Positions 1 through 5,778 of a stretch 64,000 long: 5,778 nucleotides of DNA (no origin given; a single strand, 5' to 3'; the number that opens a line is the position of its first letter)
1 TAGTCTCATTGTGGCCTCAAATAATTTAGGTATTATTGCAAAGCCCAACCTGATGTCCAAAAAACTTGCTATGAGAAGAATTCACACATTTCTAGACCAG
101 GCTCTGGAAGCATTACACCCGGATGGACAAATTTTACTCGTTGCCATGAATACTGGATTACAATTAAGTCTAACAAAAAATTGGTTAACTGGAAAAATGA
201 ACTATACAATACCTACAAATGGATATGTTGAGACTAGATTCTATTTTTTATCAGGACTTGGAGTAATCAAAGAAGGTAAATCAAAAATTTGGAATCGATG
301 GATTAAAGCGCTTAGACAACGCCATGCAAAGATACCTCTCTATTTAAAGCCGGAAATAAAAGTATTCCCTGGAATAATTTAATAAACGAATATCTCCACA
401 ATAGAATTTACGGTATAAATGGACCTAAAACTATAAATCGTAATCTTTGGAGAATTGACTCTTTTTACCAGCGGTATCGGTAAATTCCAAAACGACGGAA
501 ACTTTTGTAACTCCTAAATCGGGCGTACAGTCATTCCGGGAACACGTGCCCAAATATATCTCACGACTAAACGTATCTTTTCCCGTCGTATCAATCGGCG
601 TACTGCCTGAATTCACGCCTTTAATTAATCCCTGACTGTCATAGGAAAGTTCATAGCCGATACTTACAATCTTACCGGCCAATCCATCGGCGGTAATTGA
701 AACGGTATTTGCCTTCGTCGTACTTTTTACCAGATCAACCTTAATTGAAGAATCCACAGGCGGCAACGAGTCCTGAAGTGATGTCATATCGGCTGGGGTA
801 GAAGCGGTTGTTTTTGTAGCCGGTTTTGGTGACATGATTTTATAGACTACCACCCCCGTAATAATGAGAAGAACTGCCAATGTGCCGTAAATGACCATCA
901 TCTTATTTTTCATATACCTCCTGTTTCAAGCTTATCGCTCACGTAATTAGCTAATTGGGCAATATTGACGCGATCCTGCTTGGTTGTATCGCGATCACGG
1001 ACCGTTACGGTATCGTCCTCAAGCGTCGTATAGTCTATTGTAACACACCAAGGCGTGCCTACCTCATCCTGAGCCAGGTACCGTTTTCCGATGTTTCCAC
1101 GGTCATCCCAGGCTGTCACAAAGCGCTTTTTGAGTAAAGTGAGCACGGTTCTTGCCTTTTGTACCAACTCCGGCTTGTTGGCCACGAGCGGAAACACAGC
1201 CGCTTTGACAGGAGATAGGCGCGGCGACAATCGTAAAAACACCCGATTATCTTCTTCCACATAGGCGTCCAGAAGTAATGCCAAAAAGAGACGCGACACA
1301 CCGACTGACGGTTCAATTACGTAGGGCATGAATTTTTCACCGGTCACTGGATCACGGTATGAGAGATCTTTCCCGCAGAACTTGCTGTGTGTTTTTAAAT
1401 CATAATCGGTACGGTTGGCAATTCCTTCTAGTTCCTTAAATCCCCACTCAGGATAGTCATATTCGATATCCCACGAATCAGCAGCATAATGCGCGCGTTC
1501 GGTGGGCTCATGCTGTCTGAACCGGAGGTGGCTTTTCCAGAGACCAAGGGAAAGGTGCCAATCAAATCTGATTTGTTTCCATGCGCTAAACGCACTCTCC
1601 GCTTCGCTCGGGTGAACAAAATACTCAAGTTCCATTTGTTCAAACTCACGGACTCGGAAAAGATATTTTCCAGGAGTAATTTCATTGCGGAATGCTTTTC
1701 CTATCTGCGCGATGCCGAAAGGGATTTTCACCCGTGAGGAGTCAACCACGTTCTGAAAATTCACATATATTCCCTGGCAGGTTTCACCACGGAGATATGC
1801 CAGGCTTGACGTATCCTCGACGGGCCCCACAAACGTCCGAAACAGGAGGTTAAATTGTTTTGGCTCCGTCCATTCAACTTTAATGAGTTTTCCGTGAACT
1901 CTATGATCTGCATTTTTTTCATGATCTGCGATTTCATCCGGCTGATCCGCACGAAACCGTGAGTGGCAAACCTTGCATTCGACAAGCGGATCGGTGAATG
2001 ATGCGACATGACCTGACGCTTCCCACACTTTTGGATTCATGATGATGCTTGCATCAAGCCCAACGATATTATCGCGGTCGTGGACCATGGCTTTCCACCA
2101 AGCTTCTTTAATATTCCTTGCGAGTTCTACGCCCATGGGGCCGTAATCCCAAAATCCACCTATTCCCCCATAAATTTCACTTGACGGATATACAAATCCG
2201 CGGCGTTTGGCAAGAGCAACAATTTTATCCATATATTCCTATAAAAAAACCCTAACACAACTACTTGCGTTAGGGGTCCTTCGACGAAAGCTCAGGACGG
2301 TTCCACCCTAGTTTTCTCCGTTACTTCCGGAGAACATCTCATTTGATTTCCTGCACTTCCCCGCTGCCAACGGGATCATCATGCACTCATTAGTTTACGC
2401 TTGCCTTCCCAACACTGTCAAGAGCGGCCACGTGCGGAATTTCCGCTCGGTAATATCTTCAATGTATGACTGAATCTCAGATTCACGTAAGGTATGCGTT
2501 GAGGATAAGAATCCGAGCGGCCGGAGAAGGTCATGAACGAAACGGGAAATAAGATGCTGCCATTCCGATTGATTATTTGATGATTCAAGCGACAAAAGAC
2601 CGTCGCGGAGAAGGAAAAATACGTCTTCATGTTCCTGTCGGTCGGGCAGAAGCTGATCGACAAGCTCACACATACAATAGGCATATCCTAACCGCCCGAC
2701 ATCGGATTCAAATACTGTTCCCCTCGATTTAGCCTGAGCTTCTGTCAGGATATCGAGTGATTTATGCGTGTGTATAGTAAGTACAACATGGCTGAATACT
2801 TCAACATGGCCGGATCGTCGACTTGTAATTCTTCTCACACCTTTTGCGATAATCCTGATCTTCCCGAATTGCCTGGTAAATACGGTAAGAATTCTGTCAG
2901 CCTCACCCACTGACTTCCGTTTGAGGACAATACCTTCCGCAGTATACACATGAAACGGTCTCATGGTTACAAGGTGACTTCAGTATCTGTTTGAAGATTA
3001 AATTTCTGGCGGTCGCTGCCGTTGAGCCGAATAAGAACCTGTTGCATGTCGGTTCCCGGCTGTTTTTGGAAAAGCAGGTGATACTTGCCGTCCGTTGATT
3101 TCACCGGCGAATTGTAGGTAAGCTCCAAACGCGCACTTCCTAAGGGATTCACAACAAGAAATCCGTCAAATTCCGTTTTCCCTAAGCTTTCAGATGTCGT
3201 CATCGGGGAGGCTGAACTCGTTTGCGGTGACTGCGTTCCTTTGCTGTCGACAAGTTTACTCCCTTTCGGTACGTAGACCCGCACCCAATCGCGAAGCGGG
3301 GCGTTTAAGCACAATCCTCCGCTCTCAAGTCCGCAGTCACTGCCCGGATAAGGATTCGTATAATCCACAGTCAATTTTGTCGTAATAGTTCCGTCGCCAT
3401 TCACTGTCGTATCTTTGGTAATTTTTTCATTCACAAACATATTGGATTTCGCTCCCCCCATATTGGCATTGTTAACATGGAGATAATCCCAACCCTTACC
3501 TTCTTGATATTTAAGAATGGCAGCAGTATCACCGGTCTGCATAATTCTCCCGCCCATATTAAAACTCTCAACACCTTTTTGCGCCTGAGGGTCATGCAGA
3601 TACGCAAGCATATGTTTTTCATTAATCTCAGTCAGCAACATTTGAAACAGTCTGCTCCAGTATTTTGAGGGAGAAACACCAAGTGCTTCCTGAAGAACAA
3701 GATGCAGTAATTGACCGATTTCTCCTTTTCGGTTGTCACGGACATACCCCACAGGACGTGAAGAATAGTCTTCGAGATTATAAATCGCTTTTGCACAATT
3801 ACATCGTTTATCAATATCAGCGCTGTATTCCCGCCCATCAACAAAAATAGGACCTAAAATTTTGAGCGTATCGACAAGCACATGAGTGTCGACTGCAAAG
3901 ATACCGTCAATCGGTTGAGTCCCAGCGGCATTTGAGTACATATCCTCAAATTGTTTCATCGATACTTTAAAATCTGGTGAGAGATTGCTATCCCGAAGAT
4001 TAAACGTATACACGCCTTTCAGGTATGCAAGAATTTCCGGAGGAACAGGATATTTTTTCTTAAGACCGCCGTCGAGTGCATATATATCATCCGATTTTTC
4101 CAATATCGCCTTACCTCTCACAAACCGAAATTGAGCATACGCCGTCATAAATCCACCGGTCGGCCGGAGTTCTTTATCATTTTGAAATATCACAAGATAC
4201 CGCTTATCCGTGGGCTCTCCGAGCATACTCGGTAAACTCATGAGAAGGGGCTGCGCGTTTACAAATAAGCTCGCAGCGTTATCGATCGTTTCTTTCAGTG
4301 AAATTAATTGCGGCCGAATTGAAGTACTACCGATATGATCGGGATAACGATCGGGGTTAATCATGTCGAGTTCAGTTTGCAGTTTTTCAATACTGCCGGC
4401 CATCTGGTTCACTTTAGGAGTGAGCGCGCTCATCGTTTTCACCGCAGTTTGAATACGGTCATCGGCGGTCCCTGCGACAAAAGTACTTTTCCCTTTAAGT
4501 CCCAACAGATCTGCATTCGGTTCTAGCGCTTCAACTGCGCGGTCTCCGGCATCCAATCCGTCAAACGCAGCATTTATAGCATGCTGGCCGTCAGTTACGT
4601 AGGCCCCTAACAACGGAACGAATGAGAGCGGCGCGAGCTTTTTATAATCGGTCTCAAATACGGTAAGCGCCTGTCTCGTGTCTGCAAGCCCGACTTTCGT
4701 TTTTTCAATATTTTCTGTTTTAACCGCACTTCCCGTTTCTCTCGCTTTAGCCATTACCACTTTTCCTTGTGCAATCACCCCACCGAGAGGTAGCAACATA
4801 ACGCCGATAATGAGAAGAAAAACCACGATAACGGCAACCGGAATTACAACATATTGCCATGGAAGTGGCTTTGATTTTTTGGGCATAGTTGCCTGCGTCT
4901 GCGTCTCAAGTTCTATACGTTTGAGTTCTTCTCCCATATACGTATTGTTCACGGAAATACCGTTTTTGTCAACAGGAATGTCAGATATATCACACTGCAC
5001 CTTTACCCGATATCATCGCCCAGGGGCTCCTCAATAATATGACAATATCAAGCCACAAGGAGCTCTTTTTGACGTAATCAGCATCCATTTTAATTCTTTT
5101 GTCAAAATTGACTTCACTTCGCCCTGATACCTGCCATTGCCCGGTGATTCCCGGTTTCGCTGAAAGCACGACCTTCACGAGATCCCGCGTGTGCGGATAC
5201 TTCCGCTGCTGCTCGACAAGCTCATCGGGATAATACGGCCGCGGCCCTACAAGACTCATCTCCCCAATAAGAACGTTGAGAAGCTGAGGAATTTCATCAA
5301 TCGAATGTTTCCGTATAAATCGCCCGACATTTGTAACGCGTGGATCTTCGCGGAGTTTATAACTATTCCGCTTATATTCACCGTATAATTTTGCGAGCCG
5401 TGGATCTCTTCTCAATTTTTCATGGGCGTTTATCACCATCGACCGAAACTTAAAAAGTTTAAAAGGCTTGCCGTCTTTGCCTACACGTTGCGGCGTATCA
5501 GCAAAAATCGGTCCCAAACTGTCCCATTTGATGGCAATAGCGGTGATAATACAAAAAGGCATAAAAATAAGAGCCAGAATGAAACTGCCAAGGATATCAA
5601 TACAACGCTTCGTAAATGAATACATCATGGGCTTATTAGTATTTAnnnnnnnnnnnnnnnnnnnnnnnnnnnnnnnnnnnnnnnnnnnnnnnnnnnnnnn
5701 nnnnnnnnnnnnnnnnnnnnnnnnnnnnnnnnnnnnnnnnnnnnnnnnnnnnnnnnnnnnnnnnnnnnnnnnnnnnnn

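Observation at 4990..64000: Roughly 59-kb uninterrupted, single-strand glycan-assembly supercluster of more than 50 genes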

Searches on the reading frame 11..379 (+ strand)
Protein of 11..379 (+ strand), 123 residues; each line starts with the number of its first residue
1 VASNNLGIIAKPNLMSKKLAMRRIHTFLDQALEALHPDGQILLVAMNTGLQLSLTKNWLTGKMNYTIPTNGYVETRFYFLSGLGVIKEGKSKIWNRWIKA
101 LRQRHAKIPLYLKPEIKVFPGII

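Call 10: search_protein_families(library=pfam, proteins=[window:11-379:+], max_evalue=1)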
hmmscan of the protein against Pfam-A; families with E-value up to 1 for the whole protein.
window:11-379:+ (123 aa): 1 family
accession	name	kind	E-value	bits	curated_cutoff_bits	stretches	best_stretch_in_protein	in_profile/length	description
PF17189.10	Glyco_hydro_30C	-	0.075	13.6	22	1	35-69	23-59/65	Glycosyl hydrolase family 30 beta sandwich domain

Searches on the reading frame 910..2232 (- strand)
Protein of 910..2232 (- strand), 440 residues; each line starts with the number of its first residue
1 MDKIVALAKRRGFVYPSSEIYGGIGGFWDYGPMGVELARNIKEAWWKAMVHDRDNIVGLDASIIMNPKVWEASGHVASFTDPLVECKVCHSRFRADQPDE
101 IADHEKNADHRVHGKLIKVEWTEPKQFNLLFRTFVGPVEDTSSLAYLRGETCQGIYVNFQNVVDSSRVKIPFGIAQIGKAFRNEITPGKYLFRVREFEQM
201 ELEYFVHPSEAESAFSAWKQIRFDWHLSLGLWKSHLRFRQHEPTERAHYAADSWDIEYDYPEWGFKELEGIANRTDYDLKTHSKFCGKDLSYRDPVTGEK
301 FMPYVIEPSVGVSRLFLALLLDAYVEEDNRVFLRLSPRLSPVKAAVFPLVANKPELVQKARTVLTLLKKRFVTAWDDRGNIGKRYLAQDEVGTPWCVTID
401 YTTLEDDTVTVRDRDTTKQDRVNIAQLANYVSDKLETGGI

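Call 3: search_protein_families(library=pfam, proteins=[window:913-2232:-], max_evalue=0.001)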
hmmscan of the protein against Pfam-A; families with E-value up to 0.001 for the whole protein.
window:913-2232:- (440 aa): 2 families
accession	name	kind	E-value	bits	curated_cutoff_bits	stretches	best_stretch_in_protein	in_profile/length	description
PF03129.25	HGTP_anticodon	-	4.3e-17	62.5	21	1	343-433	1-93/94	Anticodon binding domain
PF00587.30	tRNA-synt_2b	-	2.2e-11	44.6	29.3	1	145-319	11-175/179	tRNA synthetase class II core domain (G, H, P, S and T)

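Call 12: find_encoding_contigs(protein=window:910-2232:-, flank=10000, max_places=4)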
Protein window:910-2232:- (440 aa): 6 contigs read that carry it; 4 places shown.
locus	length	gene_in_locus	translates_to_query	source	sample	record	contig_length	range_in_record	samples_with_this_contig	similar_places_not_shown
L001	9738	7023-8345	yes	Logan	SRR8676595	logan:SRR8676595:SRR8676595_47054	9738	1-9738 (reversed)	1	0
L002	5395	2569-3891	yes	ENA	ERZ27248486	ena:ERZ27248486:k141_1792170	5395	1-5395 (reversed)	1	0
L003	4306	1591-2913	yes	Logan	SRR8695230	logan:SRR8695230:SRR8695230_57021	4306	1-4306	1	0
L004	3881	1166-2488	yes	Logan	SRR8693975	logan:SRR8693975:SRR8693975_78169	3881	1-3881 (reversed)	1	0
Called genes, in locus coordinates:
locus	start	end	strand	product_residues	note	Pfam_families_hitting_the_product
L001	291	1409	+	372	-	PF13439:Glyco_transf_4, PF20706:GT4-conflict, PF00534:Glycos_transf_1, PF13692:Glyco_trans_1_4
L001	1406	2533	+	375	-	PF00534:Glycos_transf_1, PF13692:Glyco_trans_1_4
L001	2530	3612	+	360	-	PF00483:NTP_transferase, PF12804:NTP_transf_3 (faint), PF22640:ManC_GMP_beta-helix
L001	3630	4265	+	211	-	PF02397:Bac_transf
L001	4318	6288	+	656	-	PF13196:DUF4012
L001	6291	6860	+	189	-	PF11967:RecO_N, PF02565:RecO_C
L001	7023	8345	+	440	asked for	PF00587:tRNA-synt_2b, PF03129:HGTP_anticodon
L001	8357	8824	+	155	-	-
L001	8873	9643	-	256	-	-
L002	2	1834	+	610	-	?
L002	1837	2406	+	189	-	PF11967:RecO_N, PF02565:RecO_C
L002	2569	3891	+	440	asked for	PF00587:tRNA-synt_2b, PF03129:HGTP_anticodon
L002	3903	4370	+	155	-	-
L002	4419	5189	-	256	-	-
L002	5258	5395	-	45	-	?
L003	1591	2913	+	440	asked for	PF00587:tRNA-synt_2b, PF03129:HGTP_anticodon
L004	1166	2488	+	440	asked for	PF00587:tRNA-synt_2b, PF03129:HGTP_anticodon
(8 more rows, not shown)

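Call 21: find_related_loci(query=window:913-2232:-, collection=genome_contigs, flank=10000)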
Query window:913-2232:- (440 aa) in genome_contigs; peptide patterns used: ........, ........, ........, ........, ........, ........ (x = any residue, [..] = any of these).
600 stretches matched a pattern (row limit reached: there are more); 598 encode a relative of the query (tblastn E <= 1e-3); the best 80 are kept; 80 distinct loci.
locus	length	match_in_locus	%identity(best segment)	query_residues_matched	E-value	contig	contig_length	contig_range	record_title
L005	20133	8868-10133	62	1-435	0e+0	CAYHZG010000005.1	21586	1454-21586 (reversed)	MAG TPA_asm: uncultured Candidatus Saccharibacteria bacterium isolate ERP119705_co17_617 genome assembly, contig: NODE_2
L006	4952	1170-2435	61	1-436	0e+0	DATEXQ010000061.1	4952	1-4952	MAG TPA_asm: Patescibacteria group bacterium isolate SMAG_U8423 k141_647796, whole genome shotgun sequence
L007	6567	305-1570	61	1-437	3e-179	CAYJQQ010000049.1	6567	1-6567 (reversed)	MAG TPA_asm: uncultured Gammaproteobacteria bacterium isolate ERP125453_co1_343 genome assembly, contig: NODE_15136_leng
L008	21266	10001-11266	59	1-435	5e-174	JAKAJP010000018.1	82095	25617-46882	MAG: bacterium isolate WY4.bin110 NODE_306_length_82095_cov_1.922165, whole genome shotgun sequence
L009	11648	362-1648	56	1-436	9e-163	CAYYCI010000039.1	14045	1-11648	MAG TPA_asm: uncultured Planctomycetota bacterium isolate binchicken_co256_285 genome assembly, contig: NODE_10435_lengt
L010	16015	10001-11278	56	1-435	3e-158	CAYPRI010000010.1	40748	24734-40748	MAG TPA_asm: uncultured Dehalococcoidales bacterium isolate SRP098346_co1_420 genome assembly, contig: NODE_536_length_4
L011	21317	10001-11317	55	1-435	1e-157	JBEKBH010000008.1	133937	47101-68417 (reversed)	MAG: Verrucomicrobiia bacterium isolate SPRUCE 131 SPRUCE_131_8, whole genome shotgun sequence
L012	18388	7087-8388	55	1-435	3e-156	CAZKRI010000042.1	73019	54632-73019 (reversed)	MAG TPA_asm: uncultured Myxococcales bacterium isolate binchicken_co165_396 genome assembly, contig: k141_2736509, whole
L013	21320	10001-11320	54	1-436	3e-156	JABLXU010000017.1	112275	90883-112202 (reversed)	MAG: Candidatus Omnitrophota bacterium isolate Ch114 contig17, whole genome shotgun sequence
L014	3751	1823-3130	54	1-433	3e-160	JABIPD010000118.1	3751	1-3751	MAG: Candidatus Jacksonbacteria bacterium isolate SI072_bin11 k141_2920017, whole genome shotgun sequence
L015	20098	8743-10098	51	1-435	1e-154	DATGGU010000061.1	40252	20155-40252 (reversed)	MAG TPA_asm: Streptosporangiaceae bacterium isolate SMAG_U9762 k141_943639, whole genome shotgun sequence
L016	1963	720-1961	56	1-422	1e-166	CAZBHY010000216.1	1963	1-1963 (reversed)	MAG TPA_asm: uncultured Planctomycetales bacterium isolate binchicken_co117_143 genome assembly, contig: NODE_96693_leng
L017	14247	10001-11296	53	1-435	1e-152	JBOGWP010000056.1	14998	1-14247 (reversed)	MAG: Actinomycetota bacterium isolate M3-S_metabat2.bin.312_sub k127_1414256, whole genome shotgun sequence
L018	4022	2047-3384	53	1-435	4e-157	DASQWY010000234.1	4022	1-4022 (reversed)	MAG TPA_asm: Actinomycetes bacterium isolate SMAG_U11025 k141_97345, whole genome shotgun sequence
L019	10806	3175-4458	53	1-436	2e-151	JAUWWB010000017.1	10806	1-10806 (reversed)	MAG: Candidatus Omnitrophota bacterium isolate CSMAG_2647 CSMAG_2647_k127_2094369_length_10806_cov_16.1305, whole genome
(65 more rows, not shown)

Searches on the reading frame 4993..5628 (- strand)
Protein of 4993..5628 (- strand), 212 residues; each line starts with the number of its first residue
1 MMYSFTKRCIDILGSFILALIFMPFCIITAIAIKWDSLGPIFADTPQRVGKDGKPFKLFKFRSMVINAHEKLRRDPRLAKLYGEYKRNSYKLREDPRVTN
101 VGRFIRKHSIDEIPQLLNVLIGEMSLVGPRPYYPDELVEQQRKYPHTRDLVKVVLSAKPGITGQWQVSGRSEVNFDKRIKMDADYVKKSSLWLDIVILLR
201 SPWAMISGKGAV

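Call 3: search_protein_families(library=pfam, proteins=[window:4993-5628:-], max_evalue=0.001)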
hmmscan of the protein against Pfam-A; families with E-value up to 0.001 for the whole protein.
window:4993-5628:- (212 aa): 1 family
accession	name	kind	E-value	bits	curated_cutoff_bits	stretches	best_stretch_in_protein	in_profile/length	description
PF02397.22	Bac_transf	-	5.6e-60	202.4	27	1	7-206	1-178/179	Bacterial sugar transferase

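Call 51: search_protein_families(library=ncbifam, proteins=[window:4993-5628:-], max_evalue=0.00001)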
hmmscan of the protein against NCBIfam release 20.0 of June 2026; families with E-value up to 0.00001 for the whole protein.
window:4993-5628:- (212 aa): 10 families
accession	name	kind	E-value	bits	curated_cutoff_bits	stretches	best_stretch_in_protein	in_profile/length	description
TIGR03025.1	EPS_sugtrans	subfamily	3.4e-73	247.4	295.55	1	4-211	255-444/445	exopolysaccharide biosynthesis polyprenyl glycosylphosphotransferase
TIGR03022.1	WbaP_sugtrans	subfamily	6.5e-70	236.6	403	1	5-211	257-455/456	undecaprenyl-phosphate galactose phosphotransferase WbaP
TIGR03023.1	WcaJ_sugtrans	equivalog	9.6e-59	199.8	410.75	1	4-211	260-452/453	undecaprenyl-phosphate glucose phosphotransferase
NF052601.1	undeca_RfbP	equivalog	2.9e-57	193.7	330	1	4-202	42-232/244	undecaprenyl-phosphate galactose phosphotransferase family protein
NF041877.1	EPS_EpsZ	equivalog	2.7e-53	181.2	800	1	7-211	266-458/459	exopolysaccharide biosynthesis polyisoprenyl-phosphate hexose-1-phosphate transferase EpsZ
NF011751.0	PRK15204.1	equivalog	3.7e-49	167.6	907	1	5-207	278-471/476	undecaprenyl-phosphate galactose phosphotransferase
TIGR03013.1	EpsB_2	subfamily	2.6e-43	148.8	393.35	1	4-211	252-442/443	TIGR03013 family XrtA/PEP-CTERM system glycosyltransferase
NF007518.0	PRK10124.1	equivalog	3.1e-34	118.5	684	1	6-199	273-451/464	undecaprenyl-phosphate glucose phosphotransferase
NF050817.1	PolSacchBiosHfsE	equivalog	1.5e-29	103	750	1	5-199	270-453/467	polysaccharide biosynthesis protein HfsE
NF045514.1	glycotran_HepC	equivalog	4.2e-24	85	140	1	4-132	114-212/220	heterocyst development glycosyltransferase HepC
